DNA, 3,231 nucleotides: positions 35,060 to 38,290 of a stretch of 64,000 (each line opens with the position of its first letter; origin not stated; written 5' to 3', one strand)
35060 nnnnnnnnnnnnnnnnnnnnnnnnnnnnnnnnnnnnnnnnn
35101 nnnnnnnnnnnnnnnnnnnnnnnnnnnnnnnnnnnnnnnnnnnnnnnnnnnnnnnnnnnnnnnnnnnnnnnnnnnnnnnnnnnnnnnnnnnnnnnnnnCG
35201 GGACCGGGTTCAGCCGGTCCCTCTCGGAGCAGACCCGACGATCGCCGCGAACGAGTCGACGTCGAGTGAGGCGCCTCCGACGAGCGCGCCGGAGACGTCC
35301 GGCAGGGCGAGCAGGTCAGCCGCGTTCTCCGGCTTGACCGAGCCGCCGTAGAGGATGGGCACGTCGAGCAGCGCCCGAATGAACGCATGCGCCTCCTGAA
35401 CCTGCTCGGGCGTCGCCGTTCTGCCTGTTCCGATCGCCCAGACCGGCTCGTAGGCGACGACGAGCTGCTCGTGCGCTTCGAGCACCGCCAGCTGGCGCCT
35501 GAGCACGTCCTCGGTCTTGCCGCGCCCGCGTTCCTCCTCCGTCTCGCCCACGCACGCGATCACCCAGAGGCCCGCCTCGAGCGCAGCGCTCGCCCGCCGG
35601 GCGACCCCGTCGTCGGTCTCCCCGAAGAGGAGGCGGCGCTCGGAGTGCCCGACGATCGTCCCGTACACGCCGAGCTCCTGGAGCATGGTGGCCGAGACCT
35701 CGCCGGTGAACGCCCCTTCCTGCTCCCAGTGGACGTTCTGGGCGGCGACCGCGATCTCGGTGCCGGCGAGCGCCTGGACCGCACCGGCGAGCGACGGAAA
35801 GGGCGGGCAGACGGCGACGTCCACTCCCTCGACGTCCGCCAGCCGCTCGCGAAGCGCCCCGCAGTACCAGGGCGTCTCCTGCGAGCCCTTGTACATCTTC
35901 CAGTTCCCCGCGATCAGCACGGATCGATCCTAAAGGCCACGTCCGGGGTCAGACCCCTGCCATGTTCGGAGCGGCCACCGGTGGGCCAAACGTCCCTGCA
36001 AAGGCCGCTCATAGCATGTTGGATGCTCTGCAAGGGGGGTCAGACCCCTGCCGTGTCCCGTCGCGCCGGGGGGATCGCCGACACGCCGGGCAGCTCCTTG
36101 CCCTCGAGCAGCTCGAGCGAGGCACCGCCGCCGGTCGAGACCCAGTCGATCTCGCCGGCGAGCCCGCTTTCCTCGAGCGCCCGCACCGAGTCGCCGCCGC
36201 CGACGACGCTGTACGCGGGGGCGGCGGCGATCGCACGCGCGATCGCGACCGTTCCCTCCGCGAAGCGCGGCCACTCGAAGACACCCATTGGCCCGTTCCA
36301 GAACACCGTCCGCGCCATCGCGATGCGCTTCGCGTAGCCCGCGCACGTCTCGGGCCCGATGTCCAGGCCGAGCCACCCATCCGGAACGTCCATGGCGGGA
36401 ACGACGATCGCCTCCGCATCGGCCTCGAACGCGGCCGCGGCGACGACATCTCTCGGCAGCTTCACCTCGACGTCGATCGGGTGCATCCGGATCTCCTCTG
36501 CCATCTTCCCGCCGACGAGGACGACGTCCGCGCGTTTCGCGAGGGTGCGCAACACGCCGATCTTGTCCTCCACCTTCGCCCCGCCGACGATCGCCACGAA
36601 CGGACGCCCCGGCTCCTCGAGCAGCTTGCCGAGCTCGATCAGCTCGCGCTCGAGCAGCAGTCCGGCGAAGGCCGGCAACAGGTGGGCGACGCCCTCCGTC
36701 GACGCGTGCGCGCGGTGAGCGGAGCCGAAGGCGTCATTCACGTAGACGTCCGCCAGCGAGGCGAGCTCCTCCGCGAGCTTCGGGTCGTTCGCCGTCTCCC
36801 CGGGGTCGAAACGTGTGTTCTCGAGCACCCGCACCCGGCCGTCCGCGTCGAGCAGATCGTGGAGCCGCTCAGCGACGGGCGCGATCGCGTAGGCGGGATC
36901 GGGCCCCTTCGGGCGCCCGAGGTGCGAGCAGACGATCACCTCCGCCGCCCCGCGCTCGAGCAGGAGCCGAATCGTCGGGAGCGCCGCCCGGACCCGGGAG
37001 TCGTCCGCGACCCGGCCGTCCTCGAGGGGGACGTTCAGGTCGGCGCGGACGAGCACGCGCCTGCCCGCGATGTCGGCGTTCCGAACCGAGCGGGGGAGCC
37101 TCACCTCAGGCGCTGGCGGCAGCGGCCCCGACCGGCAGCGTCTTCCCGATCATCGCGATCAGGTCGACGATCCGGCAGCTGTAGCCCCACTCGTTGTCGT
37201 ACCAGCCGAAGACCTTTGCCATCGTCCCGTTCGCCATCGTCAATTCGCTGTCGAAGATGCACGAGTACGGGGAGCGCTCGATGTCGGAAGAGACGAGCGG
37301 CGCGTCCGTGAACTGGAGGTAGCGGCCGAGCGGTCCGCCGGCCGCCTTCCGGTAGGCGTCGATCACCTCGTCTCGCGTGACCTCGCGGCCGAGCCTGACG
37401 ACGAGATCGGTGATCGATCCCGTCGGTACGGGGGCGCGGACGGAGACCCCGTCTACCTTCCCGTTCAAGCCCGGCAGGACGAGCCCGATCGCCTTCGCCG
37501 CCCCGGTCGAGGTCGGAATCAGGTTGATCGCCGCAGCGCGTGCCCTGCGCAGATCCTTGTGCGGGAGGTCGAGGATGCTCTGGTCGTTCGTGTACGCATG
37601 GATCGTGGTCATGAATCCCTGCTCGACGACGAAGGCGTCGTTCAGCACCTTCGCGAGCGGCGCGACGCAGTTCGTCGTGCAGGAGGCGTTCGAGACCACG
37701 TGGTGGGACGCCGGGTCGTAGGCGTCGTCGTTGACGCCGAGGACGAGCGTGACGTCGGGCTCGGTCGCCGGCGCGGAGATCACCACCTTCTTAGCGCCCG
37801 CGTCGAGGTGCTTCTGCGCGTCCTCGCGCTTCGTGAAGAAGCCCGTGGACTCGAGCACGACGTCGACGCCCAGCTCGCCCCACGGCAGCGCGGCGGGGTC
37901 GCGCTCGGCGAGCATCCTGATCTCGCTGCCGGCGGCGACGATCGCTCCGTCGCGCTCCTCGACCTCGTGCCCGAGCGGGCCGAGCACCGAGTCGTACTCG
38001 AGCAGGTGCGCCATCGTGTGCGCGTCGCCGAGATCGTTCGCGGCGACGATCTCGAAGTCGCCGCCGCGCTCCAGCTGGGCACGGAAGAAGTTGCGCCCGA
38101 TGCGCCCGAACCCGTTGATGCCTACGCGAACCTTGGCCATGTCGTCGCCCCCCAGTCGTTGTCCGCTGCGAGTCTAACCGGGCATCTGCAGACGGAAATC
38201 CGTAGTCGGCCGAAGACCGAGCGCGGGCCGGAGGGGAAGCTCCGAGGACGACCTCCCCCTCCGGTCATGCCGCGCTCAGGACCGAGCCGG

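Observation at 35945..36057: Two copies of the same palindrome flank a structured 78-nt spacer between pgk and tpiA and provide the pgk stop codon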

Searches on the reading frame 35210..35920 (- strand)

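Call 80: search_protein_families(library=pfam, proteins=[window:35210-35920:-], max_evalue=0.001)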
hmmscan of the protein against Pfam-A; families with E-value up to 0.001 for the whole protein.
window:35210-35920:- (236 aa): 1 family
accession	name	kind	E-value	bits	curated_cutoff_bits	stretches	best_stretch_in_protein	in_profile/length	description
PF00121.24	TIM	-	1.4e-85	287.2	20.1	1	1-229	1-243/245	Triosephosphate isomerase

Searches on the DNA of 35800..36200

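Call 8: search_rna_families(source=window, start=35800, end=36200, threshold=evalue, max_evalue=10)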
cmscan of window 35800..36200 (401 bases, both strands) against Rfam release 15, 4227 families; matches with E-value up to 10: 1.
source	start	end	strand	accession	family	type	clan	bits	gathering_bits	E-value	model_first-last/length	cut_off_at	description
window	35969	36109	-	RF02342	ar7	Gene; sRNA;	-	19.3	60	0.095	1-145/145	no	Alphaproteobacterial sRNA ar7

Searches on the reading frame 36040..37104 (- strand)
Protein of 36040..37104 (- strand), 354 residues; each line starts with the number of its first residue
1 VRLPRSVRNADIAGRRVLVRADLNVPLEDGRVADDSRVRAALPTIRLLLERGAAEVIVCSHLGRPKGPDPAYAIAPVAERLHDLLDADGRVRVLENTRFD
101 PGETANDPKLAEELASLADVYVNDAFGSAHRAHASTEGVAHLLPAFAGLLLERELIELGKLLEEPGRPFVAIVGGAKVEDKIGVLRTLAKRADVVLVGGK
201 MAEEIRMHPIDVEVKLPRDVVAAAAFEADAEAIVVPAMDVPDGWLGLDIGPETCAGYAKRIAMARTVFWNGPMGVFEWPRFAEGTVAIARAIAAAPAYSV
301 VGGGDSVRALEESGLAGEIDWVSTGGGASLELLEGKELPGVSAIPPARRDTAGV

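Call 10: find_encoding_contigs(protein=window:36040-37104:-, flank=3000, max_places=10)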
Protein window:36040-37104:- (354 aa): no gene with exactly this product is on record in the collection.

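Call 12: find_related_loci(query=window:36040-37104:-, collection=genome_contigs, flank=10000)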
Query window:36040-37104:- (354 aa) in genome_contigs; peptide patterns used: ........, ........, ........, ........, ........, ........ (x = any residue, [..] = any of these).
600 stretches matched a pattern (row limit reached: there are more); 572 encode a relative of the query (tblastn E <= 1e-3); the best 80 are kept; 80 distinct loci.
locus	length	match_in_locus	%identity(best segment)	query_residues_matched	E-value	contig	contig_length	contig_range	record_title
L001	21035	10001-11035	70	1-345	4e-145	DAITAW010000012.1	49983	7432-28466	MAG TPA_asm: Gaiellaceae bacterium isolate CTOTU41511 NODE_430_length_49983_cov_13.908248, whole genome shotgun sequence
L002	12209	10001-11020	72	4-347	4e-144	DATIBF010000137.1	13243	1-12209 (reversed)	MAG TPA_asm: Gaiellaceae bacterium isolate SMAG_U16283 k141_110369, whole genome shotgun sequence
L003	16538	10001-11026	70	3-341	1e-139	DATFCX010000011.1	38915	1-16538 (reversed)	MAG TPA_asm: Gaiellaceae bacterium isolate SMAG_U8565 k141_457213, whole genome shotgun sequence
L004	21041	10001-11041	69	1-347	1e-138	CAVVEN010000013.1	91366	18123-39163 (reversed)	MAG: uncultured Actinomycetes bacterium isolate MFD02242.bin.2.78 genome assembly, contig: contig_47560, whole genome sh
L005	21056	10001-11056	69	1-352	2e-135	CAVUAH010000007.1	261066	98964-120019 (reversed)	MAG: uncultured Actinomycetes bacterium isolate MFD02199.bin.2.120 genome assembly, contig: contig_3123, whole genome sh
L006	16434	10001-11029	67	1-341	1e-130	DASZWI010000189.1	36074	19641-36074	MAG TPA_asm: Gaiellaceae bacterium isolate SMAG_U6153 k141_760307, whole genome shotgun sequence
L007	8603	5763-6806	66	1-345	1e-126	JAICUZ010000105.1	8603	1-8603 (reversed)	MAG: Burkholderiales bacterium isolate HEB_FP_1_bin.11 k141_588698_length_8603_cov_9.9868, whole genome shotgun sequence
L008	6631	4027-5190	53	1-344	3e-119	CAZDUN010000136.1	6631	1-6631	MAG TPA_asm: uncultured Pelolinea sp. isolate binchicken_co44_220 genome assembly, contig: NODE_11920_length_6631_cov_4.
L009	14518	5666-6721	72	1-352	8e-145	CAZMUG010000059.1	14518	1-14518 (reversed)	MAG TPA_asm: uncultured Gaiellales bacterium isolate SRP329715_co1_360 genome assembly, contig: NODE_6332_length_14518_c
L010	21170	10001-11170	48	1-344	7e-113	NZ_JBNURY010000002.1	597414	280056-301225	Leptospira sp. SA-E8 NODE_2_length_597414_cov_31.007388_pilon, whole genome shotgun sequence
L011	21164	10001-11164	48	5-344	5e-111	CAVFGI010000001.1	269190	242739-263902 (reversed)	Selenomonadaceae bacterium isolate H07645-L1_cleanbin_000029 genome assembly, contig: Spades_H07645-L1_contig_4, whole g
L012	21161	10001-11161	51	5-344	2e-110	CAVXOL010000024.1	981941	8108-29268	MAG: uncultured Chloroflexia bacterium isolate MFD02840.bin.2.161 genome assembly, contig: contig_84771, whole genome sh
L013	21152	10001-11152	51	5-344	1e-109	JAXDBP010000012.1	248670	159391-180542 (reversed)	MAG: Bellilinea sp. isolate POMEDNA-B21 Raw2_k127_1799753, whole genome shotgun sequence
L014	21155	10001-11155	50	6-344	1e-109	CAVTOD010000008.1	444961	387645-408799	MAG: uncultured Solirubrobacterales bacterium isolate MFD00822.bin.1.206 genome assembly, contig: contig_45983, whole ge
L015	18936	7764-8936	48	1-344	7e-109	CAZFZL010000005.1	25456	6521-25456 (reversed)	MAG TPA_asm: uncultured Oscillospiraceae bacterium isolate binchicken_co108_134 genome assembly, contig: NODE_4002_lengt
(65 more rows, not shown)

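Call 51: find_homologous_proteins(query=window:36040-37104:-, max_evalue=1e-60)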
Query window:36040-37104:- (354 aa): 7999 proteins with E <= 1e-60 among 8000 candidates; the best 120 are listed.
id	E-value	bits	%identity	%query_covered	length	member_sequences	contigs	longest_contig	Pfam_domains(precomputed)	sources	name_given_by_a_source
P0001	1.6e-213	726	100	95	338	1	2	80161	PF00162.25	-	-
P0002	2.2e-188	644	87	98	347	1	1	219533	PF00162.25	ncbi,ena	-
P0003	5.7e-186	636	85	98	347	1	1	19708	PF00162.25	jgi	jgi:phosphoglycerate kinase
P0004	1.5e-185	634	85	98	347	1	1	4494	PF00162.25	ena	-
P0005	9.9e-185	632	85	98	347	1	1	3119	PF00162.25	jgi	jgi:phosphoglycerate kinase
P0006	1.0e-184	632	84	97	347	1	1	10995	PF00162.25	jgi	jgi:phosphoglycerate kinase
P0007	1.1e-184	632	85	97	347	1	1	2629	PF00162.25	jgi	jgi:phosphoglycerate kinase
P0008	1.4e-184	631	84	98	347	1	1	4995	PF00162.25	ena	-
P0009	3.1e-184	630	84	97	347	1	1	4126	PF00162.25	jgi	jgi:phosphoglycerate kinase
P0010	4.5e-184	630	85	98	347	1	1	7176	PF00162.25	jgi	jgi:phosphoglycerate kinase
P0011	7.4e-184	629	83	97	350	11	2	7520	PF00162.25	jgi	jgi:phosphoglycerate kinase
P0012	8.8e-184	629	84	98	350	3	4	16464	PF00162.25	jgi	jgi:phosphoglycerate kinase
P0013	9.4e-184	629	84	97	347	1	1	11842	PF00162.25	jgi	jgi:phosphoglycerate kinase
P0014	9.5e-184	628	84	98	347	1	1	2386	PF00162.25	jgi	-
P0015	9.6e-184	628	84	98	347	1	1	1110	PF00162.25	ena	-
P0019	3.3e-183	627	83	100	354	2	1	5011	PF00162.25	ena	-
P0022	4.4e-183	626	83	98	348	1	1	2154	PF00162.25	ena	-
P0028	1.8e-182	624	82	100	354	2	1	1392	PF00162.25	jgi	jgi:phosphoglycerate kinase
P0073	6.0e-179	613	83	97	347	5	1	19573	PF00162.25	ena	-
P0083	4.7e-178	610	80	98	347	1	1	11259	PF00162.25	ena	-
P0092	8.9e-178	609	80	100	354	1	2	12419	PF00162.25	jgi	jgi:phosphoglycerate kinase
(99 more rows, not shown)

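Call 53: find_encoding_contigs(protein=P0002, flank=10000, max_places=2)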
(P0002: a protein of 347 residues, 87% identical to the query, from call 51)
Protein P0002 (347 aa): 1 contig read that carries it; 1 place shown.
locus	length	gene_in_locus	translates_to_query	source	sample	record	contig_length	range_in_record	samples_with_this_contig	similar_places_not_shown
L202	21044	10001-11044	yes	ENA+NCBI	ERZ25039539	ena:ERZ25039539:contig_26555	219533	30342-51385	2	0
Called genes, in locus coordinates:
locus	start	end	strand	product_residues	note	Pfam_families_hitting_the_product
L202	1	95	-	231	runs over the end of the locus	PF06778:Chlor_dismutase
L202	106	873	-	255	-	-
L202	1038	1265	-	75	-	-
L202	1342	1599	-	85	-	-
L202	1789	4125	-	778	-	-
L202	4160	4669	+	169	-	PF08459:UvrC_RNaseH_dom, PF14520:HHH_5, PF12826:HHH_2 (weak), PF00633:HHH (weak)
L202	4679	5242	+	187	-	-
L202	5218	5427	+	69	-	-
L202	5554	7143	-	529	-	PF00171:Aldedh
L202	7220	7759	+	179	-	PF01035:DNA_binding_1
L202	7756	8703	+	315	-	PF10298:WhiA_N, PF14528:LAGLIDADG_3 (faint), PF14527:LAGLIDADG_WhiA, PF02650:HTH_WhiA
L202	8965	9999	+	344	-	PF00044:Gp_dh_N, PF02800:Gp_dh_C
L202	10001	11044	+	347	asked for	PF00162:PGK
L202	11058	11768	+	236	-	PF00121:TIM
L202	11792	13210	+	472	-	PF01676:Metalloenzyme, PF06415:iPGM_N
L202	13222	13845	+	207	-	PF07638:Sigma70_ECF (weak), PF04542:Sigma70_r2, PF08281:Sigma70_r4_2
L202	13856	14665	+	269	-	-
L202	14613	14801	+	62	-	-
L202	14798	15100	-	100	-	-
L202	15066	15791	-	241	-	PF00149:Metallophos, PF12850:Metallophos_2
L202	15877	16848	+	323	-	PF01435:Peptidase_M48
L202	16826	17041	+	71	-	-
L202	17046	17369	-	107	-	PF11950:DUF3467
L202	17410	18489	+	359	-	PF02254:TrkA_N, PF02080:TrkA_C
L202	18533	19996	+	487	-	PF03485:Arg_tRNA_synt_N, PF00750:tRNA-synt_1d, PF05746:DALR_1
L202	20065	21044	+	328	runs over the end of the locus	PF03320:FBPase_glpX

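Call 54: find_encoding_contigs(protein=P0019, flank=5000, max_places=2)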
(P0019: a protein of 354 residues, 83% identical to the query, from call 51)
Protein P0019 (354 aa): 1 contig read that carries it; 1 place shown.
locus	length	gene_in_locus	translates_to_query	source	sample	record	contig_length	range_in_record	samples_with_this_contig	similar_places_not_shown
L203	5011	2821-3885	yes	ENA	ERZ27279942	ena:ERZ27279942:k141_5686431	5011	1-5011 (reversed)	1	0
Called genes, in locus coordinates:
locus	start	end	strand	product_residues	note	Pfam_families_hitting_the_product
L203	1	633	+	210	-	?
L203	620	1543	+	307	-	PF10298:WhiA_N, PF14527:LAGLIDADG_WhiA, PF02650:HTH_WhiA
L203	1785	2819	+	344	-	PF00044:Gp_dh_N, PF02800:Gp_dh_C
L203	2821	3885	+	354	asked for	PF00162:PGK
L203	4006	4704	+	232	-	PF00121:TIM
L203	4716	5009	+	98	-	?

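Call 55: find_encoding_contigs(protein=P0092, flank=6000, max_places=2)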
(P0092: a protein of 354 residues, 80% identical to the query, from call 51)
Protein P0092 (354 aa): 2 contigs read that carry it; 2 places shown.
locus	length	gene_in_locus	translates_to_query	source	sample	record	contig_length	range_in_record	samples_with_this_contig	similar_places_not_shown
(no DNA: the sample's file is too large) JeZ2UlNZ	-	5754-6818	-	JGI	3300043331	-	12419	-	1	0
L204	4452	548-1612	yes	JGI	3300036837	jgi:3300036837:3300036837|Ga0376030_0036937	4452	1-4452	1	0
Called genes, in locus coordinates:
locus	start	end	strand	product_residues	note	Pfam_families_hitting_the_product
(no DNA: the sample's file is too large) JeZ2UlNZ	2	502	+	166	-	?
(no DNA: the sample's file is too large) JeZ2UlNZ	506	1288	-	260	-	PF03629:SASA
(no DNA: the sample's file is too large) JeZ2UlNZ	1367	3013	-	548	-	PF00171:Aldedh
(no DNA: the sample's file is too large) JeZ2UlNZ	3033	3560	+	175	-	PF01035:DNA_binding_1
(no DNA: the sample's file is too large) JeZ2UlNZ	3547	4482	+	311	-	PF10298:WhiA_N, PF14527:LAGLIDADG_WhiA, PF02650:HTH_WhiA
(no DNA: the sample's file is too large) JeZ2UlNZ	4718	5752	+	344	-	PF00044:Gp_dh_N, PF02800:Gp_dh_C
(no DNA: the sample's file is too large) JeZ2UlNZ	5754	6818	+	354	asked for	PF00162:PGK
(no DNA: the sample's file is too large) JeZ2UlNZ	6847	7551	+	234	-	PF00121:TIM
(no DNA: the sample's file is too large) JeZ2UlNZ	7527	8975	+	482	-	PF01676:Metalloenzyme, PF06415:iPGM_N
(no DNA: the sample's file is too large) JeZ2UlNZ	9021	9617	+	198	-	PF07638:Sigma70_ECF (weak), PF04542:Sigma70_r2, PF08281:Sigma70_r4_2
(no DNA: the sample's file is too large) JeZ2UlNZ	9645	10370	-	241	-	PF00149:Metallophos, PF12850:Metallophos_2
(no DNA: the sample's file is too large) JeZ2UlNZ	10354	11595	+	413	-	PF01435:Peptidase_M48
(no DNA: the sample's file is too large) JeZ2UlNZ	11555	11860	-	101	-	PF11950:DUF3467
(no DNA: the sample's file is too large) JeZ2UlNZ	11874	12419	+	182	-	?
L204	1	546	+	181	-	?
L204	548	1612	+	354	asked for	PF00162:PGK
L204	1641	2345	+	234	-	PF00121:TIM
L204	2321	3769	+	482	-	PF01676:Metalloenzyme, PF06415:iPGM_N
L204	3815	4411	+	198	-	PF07638:Sigma70_ECF (weak), PF04542:Sigma70_r2, PF08281:Sigma70_r4_2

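Call 58: find_encoding_contigs(protein=P0028, flank=3000, max_places=2)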
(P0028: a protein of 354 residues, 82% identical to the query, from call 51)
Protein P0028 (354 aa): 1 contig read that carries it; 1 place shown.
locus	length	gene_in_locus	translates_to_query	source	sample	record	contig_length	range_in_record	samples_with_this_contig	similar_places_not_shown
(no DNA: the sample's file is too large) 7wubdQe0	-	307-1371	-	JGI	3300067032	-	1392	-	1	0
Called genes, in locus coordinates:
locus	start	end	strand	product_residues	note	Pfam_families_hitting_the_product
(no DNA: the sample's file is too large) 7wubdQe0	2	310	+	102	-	?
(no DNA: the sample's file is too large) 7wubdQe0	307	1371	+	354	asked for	PF00162:PGK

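Call 59: find_encoding_contigs(protein=P0022, flank=3000, max_places=2)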
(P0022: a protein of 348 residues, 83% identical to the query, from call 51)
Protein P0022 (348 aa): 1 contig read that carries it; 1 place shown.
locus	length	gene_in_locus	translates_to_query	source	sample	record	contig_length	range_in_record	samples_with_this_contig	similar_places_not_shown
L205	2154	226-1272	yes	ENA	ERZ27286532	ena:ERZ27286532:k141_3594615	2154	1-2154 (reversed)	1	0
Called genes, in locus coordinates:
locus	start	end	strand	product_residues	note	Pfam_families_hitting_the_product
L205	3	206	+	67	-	?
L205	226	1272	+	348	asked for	PF00162:PGK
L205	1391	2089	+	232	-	PF00121:TIM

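Call 62: find_encoding_contigs(protein=P0073, flank=8000, max_places=1)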
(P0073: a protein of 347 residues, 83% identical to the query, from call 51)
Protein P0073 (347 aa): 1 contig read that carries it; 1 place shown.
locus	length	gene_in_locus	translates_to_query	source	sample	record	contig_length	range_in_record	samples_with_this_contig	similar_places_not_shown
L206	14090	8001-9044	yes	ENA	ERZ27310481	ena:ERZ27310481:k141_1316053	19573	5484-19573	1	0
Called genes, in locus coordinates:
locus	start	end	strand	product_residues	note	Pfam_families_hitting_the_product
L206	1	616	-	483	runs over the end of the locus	-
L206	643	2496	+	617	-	PF01541:GIY-YIG, PF00633:HHH (faint), PF27096:UvrC_M, PF02151:UVR (weak), PF22920:UvrC_RNaseH, PF08459:UvrC_RNaseH_dom, PF14520:HHH_5, PF12826:HHH_2 (weak)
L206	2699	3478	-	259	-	PF03629:SASA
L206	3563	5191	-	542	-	PF00171:Aldedh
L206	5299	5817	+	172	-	PF01035:DNA_binding_1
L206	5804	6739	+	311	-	PF10298:WhiA_N, PF14527:LAGLIDADG_WhiA, PF02650:HTH_WhiA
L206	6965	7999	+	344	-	PF00044:Gp_dh_N, PF02800:Gp_dh_C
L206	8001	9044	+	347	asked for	PF00162:PGK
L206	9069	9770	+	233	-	PF00121:TIM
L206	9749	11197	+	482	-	PF01676:Metalloenzyme, PF06415:iPGM_N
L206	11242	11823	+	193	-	PF07638:Sigma70_ECF (weak), PF04542:Sigma70_r2, PF08281:Sigma70_r4_2, PF04545:Sigma70_r4 (faint)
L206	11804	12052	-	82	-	-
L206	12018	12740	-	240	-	PF00149:Metallophos, PF12850:Metallophos_2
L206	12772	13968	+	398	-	PF01435:Peptidase_M48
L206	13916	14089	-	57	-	?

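Call 63: find_encoding_contigs(protein=P0083, flank=8000, max_places=1)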
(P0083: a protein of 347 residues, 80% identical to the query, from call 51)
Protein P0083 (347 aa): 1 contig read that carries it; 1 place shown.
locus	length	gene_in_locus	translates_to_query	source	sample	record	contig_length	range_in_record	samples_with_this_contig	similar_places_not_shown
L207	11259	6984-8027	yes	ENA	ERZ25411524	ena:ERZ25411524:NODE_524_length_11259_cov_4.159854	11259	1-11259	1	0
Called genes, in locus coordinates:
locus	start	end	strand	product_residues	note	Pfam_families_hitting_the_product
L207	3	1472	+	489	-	?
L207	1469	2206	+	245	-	-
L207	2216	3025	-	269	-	PF03629:SASA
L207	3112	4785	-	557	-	PF00171:Aldedh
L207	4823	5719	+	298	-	PF10298:WhiA_N, PF14527:LAGLIDADG_WhiA, PF02650:HTH_WhiA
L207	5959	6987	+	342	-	PF00044:Gp_dh_N, PF02800:Gp_dh_C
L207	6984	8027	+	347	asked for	PF00162:PGK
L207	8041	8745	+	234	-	PF00121:TIM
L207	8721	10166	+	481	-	PF01676:Metalloenzyme, PF06415:iPGM_N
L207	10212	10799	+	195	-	PF07638:Sigma70_ECF (weak), PF04542:Sigma70_r2, PF08281:Sigma70_r4_2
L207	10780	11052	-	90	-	-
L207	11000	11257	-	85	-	?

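Call 64: find_encoding_contigs(protein=P0003, flank=10000, max_places=1)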
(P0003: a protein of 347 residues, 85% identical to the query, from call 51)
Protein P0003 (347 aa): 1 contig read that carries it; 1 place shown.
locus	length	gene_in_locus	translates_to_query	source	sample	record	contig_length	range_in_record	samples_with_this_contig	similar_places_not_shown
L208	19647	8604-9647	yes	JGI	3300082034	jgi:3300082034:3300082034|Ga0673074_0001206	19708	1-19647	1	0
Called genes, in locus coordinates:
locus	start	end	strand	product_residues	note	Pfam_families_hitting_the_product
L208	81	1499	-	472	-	-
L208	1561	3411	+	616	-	PF01541:GIY-YIG (weak), PF27096:UvrC_M, PF02151:UVR, PF22920:UvrC_RNaseH, PF08459:UvrC_RNaseH_dom, PF00633:HHH (faint), PF14520:HHH_5, PF12826:HHH_2 (weak)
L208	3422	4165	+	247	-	-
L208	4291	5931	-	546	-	PF00171:Aldedh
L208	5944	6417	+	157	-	PF01035:DNA_binding_1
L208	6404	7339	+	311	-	PF10298:WhiA_N, PF14527:LAGLIDADG_WhiA, PF02650:HTH_WhiA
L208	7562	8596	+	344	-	PF00044:Gp_dh_N, PF02800:Gp_dh_C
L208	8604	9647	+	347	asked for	PF00162:PGK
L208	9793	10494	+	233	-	PF00121:TIM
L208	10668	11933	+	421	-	PF01676:Metalloenzyme, PF06415:iPGM_N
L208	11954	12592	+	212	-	PF07638:Sigma70_ECF (weak), PF04542:Sigma70_r2, PF08281:Sigma70_r4_2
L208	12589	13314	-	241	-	PF00149:Metallophos, PF12850:Metallophos_2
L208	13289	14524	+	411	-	PF01435:Peptidase_M48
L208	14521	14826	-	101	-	PF11950:DUF3467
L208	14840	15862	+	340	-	PF02254:TrkA_N, PF02080:TrkA_C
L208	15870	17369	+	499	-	PF03485:Arg_tRNA_synt_N, PF00750:tRNA-synt_1d, PF09334:tRNA-synt_1g (faint), PF05746:DALR_1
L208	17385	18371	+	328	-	PF03320:FBPase_glpX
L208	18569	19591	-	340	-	PF00274:Glycolytic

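Call 80: search_protein_families(library=pfam, proteins=[window:36040-37104:-], max_evalue=0.001)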
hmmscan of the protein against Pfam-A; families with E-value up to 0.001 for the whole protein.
window:36040-37104:- (354 aa): 1 family
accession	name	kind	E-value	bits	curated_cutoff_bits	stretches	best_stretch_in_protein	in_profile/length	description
PF00162.24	PGK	-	1.4e-118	396.6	27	3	88-203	103-218/379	Phosphoglycerate kinase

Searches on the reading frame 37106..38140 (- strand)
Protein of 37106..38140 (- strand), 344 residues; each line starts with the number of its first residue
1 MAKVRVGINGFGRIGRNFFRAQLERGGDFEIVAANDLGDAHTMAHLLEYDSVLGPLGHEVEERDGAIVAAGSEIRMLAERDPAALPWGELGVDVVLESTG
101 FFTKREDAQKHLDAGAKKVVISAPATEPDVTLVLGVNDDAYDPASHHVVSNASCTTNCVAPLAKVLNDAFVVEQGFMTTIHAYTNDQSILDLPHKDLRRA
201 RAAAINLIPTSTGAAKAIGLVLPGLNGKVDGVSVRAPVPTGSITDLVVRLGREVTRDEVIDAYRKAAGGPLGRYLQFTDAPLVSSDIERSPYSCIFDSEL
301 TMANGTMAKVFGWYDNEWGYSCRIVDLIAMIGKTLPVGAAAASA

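Call 11: find_encoding_contigs(protein=window:37106-38140:-, flank=4000, max_places=10)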
Protein window:37106-38140:- (344 aa): no gene with exactly this product is on record in the collection.
